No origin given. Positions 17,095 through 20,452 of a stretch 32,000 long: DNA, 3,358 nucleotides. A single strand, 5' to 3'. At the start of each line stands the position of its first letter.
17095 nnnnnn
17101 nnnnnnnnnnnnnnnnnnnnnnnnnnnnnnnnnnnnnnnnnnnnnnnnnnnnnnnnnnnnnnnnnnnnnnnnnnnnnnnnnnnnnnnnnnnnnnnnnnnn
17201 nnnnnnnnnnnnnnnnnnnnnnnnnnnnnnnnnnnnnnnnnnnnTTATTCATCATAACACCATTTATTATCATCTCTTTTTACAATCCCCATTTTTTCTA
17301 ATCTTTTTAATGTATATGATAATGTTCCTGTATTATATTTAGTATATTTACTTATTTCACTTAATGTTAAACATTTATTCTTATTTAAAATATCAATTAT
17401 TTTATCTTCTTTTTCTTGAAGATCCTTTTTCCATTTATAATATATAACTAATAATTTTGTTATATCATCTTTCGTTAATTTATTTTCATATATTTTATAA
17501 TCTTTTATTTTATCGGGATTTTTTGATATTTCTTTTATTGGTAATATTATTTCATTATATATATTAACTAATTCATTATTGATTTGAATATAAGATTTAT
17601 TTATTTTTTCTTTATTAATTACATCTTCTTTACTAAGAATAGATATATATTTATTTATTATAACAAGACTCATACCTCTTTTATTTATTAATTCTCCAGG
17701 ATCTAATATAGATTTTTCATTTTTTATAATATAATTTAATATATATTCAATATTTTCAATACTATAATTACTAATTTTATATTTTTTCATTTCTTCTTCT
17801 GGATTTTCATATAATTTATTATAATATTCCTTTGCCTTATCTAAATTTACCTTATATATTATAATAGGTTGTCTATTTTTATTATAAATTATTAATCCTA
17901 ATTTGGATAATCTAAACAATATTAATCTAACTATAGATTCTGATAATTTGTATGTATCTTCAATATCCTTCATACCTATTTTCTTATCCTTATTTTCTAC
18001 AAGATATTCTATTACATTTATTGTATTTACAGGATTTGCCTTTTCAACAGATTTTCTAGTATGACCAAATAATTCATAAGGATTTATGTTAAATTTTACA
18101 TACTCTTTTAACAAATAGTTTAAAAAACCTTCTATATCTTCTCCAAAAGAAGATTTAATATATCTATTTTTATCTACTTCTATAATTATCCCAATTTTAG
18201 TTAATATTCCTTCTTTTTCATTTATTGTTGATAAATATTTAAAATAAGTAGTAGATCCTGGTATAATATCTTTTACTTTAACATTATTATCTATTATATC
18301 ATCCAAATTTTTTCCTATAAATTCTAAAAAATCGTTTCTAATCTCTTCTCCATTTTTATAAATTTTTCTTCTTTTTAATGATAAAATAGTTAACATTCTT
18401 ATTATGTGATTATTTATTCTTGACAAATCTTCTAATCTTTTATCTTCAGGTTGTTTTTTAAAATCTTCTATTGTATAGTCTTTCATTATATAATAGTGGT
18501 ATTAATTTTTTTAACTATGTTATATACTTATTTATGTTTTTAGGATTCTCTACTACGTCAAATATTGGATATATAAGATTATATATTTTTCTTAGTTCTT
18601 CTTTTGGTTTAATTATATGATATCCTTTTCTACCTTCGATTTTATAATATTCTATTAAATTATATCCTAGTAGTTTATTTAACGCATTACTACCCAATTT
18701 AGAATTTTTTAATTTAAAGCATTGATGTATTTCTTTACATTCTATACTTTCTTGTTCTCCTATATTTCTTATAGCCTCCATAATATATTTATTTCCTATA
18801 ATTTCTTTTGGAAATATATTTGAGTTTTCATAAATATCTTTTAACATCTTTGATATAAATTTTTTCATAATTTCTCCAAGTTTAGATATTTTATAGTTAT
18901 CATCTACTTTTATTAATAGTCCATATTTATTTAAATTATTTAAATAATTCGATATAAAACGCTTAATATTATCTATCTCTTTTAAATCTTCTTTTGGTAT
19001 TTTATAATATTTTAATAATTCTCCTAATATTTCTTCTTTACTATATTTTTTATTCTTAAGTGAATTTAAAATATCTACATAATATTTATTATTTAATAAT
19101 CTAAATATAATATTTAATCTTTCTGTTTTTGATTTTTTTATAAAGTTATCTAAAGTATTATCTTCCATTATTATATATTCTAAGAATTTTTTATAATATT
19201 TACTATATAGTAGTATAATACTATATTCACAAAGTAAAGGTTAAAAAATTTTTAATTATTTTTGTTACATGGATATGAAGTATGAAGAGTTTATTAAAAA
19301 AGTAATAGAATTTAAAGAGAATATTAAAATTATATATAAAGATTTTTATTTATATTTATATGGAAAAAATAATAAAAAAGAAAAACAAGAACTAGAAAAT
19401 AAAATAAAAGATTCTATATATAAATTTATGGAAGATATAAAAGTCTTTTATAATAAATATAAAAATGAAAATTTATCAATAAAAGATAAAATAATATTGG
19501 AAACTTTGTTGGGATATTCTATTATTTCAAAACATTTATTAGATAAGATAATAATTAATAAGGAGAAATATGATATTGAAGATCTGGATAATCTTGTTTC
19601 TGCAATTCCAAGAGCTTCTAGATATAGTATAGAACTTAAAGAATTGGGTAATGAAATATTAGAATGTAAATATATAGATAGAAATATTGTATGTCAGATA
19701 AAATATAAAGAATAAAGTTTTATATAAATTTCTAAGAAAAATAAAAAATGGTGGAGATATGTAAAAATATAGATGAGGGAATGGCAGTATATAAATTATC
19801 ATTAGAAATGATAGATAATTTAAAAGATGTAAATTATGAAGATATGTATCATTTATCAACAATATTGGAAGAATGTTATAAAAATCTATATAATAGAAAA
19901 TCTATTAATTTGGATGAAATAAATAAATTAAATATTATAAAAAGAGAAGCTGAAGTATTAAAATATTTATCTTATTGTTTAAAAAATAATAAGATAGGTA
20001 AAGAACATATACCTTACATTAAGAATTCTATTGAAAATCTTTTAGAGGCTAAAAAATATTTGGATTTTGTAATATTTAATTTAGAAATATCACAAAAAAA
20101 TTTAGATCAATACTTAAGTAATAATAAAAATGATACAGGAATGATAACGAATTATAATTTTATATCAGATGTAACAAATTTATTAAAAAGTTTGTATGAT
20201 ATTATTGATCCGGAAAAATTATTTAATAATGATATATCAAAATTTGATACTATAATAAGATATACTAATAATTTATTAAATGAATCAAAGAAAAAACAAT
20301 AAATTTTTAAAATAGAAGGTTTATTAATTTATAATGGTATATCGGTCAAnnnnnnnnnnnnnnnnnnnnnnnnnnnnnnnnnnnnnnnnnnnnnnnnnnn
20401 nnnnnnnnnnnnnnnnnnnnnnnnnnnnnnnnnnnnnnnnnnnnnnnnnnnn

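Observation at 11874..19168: Seven-gene same-strand block built from six divergent paralogs of an uncharacterised tandem winged-helix protein family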

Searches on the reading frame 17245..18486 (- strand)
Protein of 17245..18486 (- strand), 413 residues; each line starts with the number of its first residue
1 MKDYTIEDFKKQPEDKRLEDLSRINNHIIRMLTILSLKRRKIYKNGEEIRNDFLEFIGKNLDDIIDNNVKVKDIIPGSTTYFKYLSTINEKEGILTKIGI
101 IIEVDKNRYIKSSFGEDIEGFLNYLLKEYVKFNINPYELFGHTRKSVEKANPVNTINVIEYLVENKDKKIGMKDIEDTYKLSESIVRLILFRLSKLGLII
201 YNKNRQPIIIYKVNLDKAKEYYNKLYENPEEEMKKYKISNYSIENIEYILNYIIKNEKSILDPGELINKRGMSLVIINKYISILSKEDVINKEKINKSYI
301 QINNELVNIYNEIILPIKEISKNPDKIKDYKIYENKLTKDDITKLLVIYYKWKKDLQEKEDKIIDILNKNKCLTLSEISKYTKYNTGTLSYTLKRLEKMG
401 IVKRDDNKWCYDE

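Call 3: search_protein_families(library=pfam, proteins=[window:17245-18486:-], max_evalue=1)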
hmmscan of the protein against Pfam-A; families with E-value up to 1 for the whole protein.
window:17245-18486:- (413 aa): 23 families
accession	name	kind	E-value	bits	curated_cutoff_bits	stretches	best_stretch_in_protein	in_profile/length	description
PF01022.26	HTH_5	-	2e-08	34.4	22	1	362-403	6-46/47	Bacterial regulatory protein, arsR family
PF12802.13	MarR_2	-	3.4e-08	34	27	1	369-404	18-52/61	MarR family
PF01047.28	MarR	-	2.7e-06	27.6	24.6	1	362-407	7-52/59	MarR family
PF13412.12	HTH_24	-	1.2e-05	25.2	21.9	1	362-403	7-48/48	Winged helix-turn-helix DNA-binding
PF13463.12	HTH_27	-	2.2e-05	25.1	22.2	1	359-405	4-51/68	Winged helix DNA-binding domain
PF23526.1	AprA_N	-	0.00014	22.5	27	1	359-403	22-66/67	AprA N-terminal domain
PF01978.25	TrmB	-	0.00019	21.7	25.6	1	356-406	6-56/68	Sugar-specific transcriptional regulator TrmB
PF13601.12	HTH_34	-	0.00021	21.8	27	1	363-405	5-47/80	Winged helix DNA-binding domain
PF02082.26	Rrf2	-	0.00095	19.8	30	0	159-199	12-53/132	Iron-dependent Transcriptional regulator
PF01325.25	Fe_dep_repress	-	0.007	17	26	0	368-403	18-53/60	Iron dependent repressor, N-terminal DNA binding domain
PF09339.16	HTH_IclR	-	0.0085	16.3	22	1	370-406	16-52/52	IclR helix-turn-helix domain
PF14394.12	DUF4423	-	0.019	15.2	30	0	374-409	38-74/165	Domain of unknown function (DUF4423)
PF12840.13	HTH_20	-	0.025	15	27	1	363-403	9-49/51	Helix-turn-helix domain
PF08279.18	HTH_11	-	0.035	14.4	25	1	361-401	3-44/55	HTH domain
PF24270.1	HTH_Cmi2_C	-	0.038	14.7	27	0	373-409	89-125/125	Cmi2, C-terminal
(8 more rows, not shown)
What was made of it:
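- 17245..18486 (-): g6, 413 aa. Long form with four WH units. It is the cluster copy closest to relatives in other genomes. Basic (net +11). Pfam HTH_5 34.4 bits, MarR_2 34.0 and MarR 27.6, all above cut-off (call 3).
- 17263..17427 (-): C-terminal ArsR/MarR-type winged helix (WH4) of g6, about aa 354-408. Pfam HTH_5, MarR_2, MarR, HTH_24 and HTH_27 all above gathering cut-off at residues 359-407 (call 3).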

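Call 4: search_protein_families(library=ncbifam, proteins=[window:17245-18486:-], max_evalue=1)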
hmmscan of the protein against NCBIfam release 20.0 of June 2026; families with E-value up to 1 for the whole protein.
window:17245-18486:- (413 aa): 15 families
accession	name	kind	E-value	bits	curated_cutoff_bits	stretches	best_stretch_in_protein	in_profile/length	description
NF053660.1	ORF80_fam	equivalog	9.1e-07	28.7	95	1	360-405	4-49/70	ORF80 family leucine zipper DNA-binding protein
NF033789.1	repress_SdpR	subfamily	3.7e-05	23.5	100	0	362-405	12-54/79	autorepressor SdpR family transcription factor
NF040939.2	trans_reg_lrs14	equivalog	0.00024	21.1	90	2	355-406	18-70/103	Lrs14 family HTH-type transcriptional regulator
NF053606.1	Sta1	subfamily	0.0013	18.8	80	1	355-406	17-68/100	Sta1 family transcriptional regulator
NF050133.1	TransRegFabT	equivalog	0.0014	18.9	200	1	354-405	25-76/138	fatty acid biosynthesis transcriptional regulator FabT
NF033788.1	HTH_metalloreg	subfamily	0.0045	16.8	55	1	362-405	15-58/77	metalloregulator ArsR/SmtB family transcription factor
NF005385.0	PRK06930.1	subfamily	0.0095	15.7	136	1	358-399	117-157/170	positive control sigma-like factor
NF045644.1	TransRegBhcR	equivalog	0.011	15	350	1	362-408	30-76/267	HTH-type transcriptional regulator BhcR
NF003210.0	PRK04172.1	equivalog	0.016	14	350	1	354-407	2-55/496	phenylalanine--tRNA ligase subunit alpha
NF041413.1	ArsR_Rv2640c_fam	equivalog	0.018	15.4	155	1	150-204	40-93/118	Rv2640c family ArsR-like transcriptional regulator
NF052638.1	TransRegOhrRVib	equivalog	0.021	14.6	200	1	366-406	45-85/141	transcriptional regulator OhrR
NF040947.1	trans_reg_LysM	equivalog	0.029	14.2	180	1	357-404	2-49/136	HTH-type transcriptional regulator LysM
TIGR02337.1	HpaR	equivalog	0.055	13.3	121.2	1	354-406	24-76/130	homoprotocatechuate degradation operon regulator HpaR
TIGR02944.1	suf_reg_Xantho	equivalog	0.11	12.9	110.65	0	368-403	21-56/130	SUF system Fe-S cluster assembly regulator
NF040820.1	trans_reg_LrpA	equivalog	0.31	10.9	250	0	356-404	2-50/141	HTH-type transcriptional regulator LrpA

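Call 49: search_protein_families(library=padloc, proteins=[window:17245-18486:-], max_evalue=0.01)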
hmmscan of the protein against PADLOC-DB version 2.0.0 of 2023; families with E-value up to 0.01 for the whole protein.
window:17245-18486:- (413 aa): 10 families
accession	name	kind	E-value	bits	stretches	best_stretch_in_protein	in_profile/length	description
PDLC01044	Csa3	-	4e-07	28.1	1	335-406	119-182/194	Type I-A associated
PDLC01438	Csa3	-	2.1e-06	26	1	357-409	147-196/305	"CAS-I,CAS-II,CAS-III,CAS-IV,CAS-V,CAS-VI; associated_signaling"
PDLC01853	CARF3--CARF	-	1.9e-05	22.5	1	335-407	116-189/209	-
PDLC03963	SoFic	-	2.7e-05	21.7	1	341-404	270-339/361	-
PDLC04368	PDC-M05A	-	7.7e-05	20.6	0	369-406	26-63/201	-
PDLC01852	CARF3--CARF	-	0.00063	17.7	1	353-405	138-190/208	-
PDLC01848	CARF3--CARF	-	0.00069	17.3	1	354-406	133-183/197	-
PDLC01866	CARF3--CARF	-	0.0017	16.3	1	335-407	116-188/207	-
PDLC01860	CARF3--CARF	-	0.0047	15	0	355-405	140-190/210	-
PDLC01850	CARF3--CARF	-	0.0079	14.1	1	353-404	140-191/209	-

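Call 50: search_protein_families(library=phrogs, proteins=[window:17245-18486:-], max_evalue=0.01)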
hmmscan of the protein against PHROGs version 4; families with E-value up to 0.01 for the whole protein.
window:17245-18486:- (413 aa): 7 families
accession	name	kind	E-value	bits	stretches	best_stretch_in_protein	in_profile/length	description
phrog_1687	-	transcription regulation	3.8e-09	37.7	1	349-408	57-116/162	MarR family transcrition regulator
phrog_1123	-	unknown function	0.00041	21.2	1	353-408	26-82/112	-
phrog_17958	-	moron, auxiliary metabolic gene and host takeover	0.0011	18.3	1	355-409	623-678/682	FtsK/SpoIIIE-like protein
phrog_142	-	moron, auxiliary metabolic gene and host takeover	0.0014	19.7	0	357-409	11-63/116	Ren-like exclusion protein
phrog_2440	-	transcription regulation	0.0041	18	0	358-407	28-80/126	transcriptional regulator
phrog_19053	-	unknown function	0.0052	17.4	0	358-408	159-209/246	-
phrog_2030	-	transcription regulation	0.0085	16.8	0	358-407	14-64/202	transcriptional regulator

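Call 77: find_related_loci(query=window:17245-18486:-, collection=metagenome_contigs, flank=10000)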
Query window:17245-18486:- (413 aa) in metagenome_contigs; peptide patterns used: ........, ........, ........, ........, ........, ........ (x = any residue, [..] = any of these).
165 stretches matched a pattern, but none encodes a relative of the query by tblastn (E <= 1e-3).
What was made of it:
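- Tried and rejected: g6 has no close relatives in JGI metagenome contigs (call 77).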

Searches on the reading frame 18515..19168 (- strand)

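Call 3: search_protein_families(library=pfam, proteins=[window:18515-19168:-], max_evalue=1)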
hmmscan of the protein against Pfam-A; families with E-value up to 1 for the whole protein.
window:18515-19168:- (217 aa): 0 families

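Call 4: search_protein_families(library=ncbifam, proteins=[window:18515-19168:-], max_evalue=1)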
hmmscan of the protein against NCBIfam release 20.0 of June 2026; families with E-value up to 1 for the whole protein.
window:18515-19168:- (217 aa): 1 family
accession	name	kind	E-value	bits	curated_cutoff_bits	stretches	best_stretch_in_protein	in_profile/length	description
TIGR00165.1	S18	equivalog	0.31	11.3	38.75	0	56-75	14-33/70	30S ribosomal protein S18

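Call 49: search_protein_families(library=padloc, proteins=[window:18515-19168:-], max_evalue=0.01)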
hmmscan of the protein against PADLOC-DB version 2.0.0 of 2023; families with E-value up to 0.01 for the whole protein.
window:18515-19168:- (217 aa): 0 families

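Call 50: search_protein_families(library=phrogs, proteins=[window:18515-19168:-], max_evalue=0.01)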
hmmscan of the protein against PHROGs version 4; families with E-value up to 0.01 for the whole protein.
window:18515-19168:- (217 aa): 2 families
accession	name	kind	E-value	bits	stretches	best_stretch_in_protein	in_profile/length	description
phrog_2440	-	transcription regulation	0.0019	19.1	0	69-99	59-92/126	transcriptional regulator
phrog_37349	-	unknown function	0.0067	17.3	1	68-173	44-145/167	-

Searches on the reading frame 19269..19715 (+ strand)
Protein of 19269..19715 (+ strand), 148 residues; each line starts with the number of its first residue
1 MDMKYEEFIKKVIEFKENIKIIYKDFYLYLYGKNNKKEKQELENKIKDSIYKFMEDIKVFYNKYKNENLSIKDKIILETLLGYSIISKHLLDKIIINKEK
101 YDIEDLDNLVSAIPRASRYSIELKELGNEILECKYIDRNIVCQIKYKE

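Call 3: search_protein_families(library=pfam, proteins=[window:19269-19715:+], max_evalue=1)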
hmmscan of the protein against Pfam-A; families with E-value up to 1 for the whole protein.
window:19269-19715:+ (148 aa): 1 family
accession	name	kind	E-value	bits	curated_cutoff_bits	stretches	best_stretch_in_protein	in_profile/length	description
PF14323.11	GxGYxYP_C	-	0.068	13.4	27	1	27-89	103-161/242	GxGYxYP putative glycoside hydrolase C-terminal domain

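Call 4: search_protein_families(library=ncbifam, proteins=[window:19269-19715:+], max_evalue=1)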
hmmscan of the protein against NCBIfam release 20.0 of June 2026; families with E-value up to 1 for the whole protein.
window:19269-19715:+ (148 aa): 1 family
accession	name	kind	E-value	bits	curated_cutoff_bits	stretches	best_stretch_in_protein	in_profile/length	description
TIGR01009.1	rpsC_bact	equivalog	0.14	11.9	114.5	1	37-145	30-126/212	30S ribosomal protein S3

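Call 49: search_protein_families(library=padloc, proteins=[window:19269-19715:+], max_evalue=0.01)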
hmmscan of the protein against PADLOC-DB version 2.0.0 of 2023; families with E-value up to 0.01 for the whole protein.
window:19269-19715:+ (148 aa): 1 family
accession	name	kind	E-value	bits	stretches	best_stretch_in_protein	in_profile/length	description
PDLC01341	Csx1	-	0.0009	16.7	1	3-134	190-301/354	CAS-III; associated_signaling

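Call 50: search_protein_families(library=phrogs, proteins=[window:19269-19715:+], max_evalue=0.01)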
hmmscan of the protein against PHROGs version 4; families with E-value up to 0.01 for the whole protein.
window:19269-19715:+ (148 aa): 0 families

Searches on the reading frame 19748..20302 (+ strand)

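Call 3: search_protein_families(library=pfam, proteins=[window:19748-20302:+], max_evalue=1)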
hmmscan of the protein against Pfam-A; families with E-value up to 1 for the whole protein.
window:19748-20302:+ (184 aa): 2 families
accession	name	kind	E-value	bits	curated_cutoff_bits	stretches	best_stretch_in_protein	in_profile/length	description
PF08454.17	RIH_assoc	-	0.0088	16.4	28.5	1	115-174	21-76/99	RyR and IP3R Homology associated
PF10184.16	DUF2358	-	0.12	13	24.3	0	11-62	20-72/113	Uncharacterized conserved protein (DUF2358)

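Call 4: search_protein_families(library=ncbifam, proteins=[window:19748-20302:+], max_evalue=1)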
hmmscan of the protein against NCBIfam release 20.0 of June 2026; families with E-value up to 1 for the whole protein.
window:19748-20302:+ (184 aa): 3 families
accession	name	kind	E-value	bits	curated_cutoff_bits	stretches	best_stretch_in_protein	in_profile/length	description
NF049851.1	WD_0964_fam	equivalog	0.014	15.5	100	1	23-59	50-86/142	WD_0964 family protein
NF047785.1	respo_reg_MadR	equivalog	0.051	12.9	300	1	52-93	138-177/209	MadR family response regulator transcription factor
NF002744.0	PRK02746.1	equivalog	0.18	10.9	425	1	38-102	49-111/346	4-hydroxythreonine-4-phosphate dehydrogenase PdxA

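Call 49: search_protein_families(library=padloc, proteins=[window:19748-20302:+], max_evalue=0.01)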
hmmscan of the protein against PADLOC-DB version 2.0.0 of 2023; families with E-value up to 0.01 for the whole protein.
window:19748-20302:+ (184 aa): 0 families

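Call 50: search_protein_families(library=phrogs, proteins=[window:19748-20302:+], max_evalue=0.01)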
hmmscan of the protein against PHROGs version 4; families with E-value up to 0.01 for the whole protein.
window:19748-20302:+ (184 aa): 0 families
